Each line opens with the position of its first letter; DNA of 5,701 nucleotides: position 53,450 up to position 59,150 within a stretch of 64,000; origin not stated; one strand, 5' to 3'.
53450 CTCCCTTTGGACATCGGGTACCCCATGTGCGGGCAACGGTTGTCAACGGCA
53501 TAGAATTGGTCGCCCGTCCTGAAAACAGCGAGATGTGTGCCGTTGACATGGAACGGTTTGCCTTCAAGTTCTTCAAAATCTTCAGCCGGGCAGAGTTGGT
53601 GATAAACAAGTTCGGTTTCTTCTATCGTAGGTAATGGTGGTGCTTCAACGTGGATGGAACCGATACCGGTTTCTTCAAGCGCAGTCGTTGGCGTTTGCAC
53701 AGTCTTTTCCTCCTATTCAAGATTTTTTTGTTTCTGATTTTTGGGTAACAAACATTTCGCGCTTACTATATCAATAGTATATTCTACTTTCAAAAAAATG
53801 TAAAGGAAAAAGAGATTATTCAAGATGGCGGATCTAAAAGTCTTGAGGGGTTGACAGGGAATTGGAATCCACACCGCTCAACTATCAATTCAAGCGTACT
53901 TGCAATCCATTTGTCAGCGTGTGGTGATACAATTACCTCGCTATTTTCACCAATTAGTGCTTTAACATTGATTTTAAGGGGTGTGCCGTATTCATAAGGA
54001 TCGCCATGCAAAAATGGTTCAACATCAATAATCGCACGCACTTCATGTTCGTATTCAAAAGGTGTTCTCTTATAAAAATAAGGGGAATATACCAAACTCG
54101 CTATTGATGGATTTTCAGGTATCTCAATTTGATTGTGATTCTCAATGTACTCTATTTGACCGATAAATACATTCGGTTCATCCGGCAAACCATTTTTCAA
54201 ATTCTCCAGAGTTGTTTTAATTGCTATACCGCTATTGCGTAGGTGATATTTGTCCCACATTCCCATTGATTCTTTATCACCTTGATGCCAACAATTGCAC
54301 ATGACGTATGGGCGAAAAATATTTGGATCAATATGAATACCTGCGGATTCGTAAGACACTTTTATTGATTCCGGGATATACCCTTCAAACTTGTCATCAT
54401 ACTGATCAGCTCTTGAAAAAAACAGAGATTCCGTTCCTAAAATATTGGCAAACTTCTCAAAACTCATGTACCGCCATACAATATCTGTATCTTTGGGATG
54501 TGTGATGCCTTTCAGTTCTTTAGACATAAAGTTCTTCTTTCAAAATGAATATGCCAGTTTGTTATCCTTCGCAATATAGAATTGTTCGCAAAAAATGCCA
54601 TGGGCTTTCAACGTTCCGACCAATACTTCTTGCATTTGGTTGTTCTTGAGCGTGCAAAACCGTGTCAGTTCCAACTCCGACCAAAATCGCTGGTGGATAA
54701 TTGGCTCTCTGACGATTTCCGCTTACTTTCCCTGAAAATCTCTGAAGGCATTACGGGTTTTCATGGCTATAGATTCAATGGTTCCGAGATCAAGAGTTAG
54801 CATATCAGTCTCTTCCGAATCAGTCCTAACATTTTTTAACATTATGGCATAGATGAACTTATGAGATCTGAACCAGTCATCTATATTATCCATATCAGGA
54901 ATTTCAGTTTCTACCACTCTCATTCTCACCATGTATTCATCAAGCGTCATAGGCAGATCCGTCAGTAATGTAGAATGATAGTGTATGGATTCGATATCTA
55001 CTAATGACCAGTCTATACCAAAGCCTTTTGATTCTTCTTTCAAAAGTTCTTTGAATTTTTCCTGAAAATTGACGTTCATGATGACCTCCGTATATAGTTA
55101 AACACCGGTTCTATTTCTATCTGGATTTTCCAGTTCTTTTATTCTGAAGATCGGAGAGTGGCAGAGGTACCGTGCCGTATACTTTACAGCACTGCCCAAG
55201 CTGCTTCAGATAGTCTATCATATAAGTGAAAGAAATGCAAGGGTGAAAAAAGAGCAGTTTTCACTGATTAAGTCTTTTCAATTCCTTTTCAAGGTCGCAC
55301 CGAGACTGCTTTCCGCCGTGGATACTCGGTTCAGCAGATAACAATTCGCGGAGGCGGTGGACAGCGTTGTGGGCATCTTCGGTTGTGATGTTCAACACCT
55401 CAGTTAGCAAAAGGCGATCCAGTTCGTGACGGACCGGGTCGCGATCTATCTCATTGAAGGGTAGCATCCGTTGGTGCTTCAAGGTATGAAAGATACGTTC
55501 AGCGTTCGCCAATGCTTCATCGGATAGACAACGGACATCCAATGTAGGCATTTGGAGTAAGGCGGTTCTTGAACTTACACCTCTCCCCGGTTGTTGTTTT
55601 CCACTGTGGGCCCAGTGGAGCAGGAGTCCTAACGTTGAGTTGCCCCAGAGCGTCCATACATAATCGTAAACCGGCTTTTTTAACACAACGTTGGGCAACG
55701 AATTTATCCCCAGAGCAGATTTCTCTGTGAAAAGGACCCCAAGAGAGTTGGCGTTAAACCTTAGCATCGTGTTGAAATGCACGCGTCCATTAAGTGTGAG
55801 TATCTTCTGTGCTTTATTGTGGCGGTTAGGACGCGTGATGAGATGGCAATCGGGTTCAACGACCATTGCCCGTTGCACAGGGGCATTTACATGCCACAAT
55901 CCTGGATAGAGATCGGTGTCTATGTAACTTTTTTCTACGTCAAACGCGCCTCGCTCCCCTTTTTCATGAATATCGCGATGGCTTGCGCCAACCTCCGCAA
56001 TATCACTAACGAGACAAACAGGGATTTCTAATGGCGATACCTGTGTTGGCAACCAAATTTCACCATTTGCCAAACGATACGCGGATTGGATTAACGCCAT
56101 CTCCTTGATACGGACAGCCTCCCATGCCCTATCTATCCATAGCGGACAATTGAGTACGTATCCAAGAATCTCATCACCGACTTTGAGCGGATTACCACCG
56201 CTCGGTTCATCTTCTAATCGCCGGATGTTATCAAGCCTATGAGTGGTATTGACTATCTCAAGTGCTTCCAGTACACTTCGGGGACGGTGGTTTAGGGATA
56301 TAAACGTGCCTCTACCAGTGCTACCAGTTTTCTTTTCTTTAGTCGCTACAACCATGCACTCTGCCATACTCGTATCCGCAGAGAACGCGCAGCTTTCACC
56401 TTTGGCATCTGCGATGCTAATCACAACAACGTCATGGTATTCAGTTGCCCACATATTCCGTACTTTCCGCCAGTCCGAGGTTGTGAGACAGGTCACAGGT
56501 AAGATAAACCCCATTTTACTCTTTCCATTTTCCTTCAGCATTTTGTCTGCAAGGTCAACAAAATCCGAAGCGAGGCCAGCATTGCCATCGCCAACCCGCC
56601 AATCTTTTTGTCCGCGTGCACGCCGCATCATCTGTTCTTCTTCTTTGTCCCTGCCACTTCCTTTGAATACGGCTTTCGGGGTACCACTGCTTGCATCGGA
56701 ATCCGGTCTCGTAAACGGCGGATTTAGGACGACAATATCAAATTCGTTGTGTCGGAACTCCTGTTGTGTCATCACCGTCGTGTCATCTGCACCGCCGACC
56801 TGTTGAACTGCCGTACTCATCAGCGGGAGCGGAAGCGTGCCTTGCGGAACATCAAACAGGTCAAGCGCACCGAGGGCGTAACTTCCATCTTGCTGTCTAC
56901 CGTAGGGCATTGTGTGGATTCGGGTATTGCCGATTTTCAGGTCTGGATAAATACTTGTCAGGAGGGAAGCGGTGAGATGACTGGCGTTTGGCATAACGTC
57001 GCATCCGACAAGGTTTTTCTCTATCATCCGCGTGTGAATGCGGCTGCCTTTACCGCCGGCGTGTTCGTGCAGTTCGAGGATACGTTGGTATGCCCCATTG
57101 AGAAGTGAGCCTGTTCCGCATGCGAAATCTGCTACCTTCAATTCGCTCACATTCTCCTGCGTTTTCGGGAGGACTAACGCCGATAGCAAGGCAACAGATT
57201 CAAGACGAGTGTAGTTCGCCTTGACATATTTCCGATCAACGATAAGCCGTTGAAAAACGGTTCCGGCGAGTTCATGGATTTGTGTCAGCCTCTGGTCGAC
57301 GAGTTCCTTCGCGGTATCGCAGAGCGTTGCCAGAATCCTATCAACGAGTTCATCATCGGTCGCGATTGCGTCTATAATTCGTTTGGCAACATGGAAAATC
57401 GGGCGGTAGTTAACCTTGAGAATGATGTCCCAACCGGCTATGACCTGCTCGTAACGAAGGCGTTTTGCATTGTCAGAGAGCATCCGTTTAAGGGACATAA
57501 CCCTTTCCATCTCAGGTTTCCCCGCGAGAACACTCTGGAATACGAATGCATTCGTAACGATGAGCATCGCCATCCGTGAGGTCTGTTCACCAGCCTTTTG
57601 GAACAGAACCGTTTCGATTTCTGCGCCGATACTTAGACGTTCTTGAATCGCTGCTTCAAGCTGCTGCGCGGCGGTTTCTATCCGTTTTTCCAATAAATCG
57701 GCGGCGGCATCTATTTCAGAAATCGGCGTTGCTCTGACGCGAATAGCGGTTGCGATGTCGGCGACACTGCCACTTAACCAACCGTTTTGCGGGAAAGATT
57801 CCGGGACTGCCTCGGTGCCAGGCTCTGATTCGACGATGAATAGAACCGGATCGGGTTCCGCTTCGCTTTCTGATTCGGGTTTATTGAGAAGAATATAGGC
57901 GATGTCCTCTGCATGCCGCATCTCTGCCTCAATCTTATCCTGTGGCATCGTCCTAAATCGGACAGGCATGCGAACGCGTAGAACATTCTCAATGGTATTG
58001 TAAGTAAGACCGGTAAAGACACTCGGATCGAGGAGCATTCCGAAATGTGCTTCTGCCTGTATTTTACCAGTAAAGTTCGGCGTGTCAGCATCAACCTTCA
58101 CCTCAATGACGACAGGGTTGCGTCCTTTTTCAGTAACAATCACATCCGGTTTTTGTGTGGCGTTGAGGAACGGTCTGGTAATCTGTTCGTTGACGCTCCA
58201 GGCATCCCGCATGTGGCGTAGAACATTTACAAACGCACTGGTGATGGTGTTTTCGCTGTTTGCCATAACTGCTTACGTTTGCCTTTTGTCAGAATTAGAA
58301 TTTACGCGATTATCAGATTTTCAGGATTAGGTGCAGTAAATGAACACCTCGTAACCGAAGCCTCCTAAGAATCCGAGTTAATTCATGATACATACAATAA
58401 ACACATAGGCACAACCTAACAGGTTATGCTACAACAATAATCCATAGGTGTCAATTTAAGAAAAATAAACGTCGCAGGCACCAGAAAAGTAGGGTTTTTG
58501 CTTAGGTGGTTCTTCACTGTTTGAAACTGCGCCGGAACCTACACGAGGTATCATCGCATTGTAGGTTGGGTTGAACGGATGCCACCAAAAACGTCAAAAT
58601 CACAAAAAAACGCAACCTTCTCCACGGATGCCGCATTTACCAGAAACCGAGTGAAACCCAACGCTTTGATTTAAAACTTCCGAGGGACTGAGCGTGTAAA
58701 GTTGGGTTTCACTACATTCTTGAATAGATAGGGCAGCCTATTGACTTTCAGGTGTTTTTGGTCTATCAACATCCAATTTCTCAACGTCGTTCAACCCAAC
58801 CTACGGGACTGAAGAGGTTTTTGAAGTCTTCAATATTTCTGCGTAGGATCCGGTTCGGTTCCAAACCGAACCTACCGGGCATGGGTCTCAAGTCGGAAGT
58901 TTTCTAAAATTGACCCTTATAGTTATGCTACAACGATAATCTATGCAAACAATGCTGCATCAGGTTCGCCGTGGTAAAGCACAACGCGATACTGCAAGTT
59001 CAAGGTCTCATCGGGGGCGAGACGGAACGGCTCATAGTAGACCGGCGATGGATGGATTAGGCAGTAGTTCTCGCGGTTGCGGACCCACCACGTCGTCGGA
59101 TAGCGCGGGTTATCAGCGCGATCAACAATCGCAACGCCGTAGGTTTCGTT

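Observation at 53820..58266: Co-directional island: nuclease-methyltransferase fusion, 118-aa ORF and DUF2971 gene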

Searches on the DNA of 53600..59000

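Call 98: search_rna_families(source=window, start=53600, end=59000, threshold=evalue, max_evalue=1)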
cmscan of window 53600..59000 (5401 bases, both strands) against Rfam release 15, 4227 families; matches with E-value up to 1: 0.
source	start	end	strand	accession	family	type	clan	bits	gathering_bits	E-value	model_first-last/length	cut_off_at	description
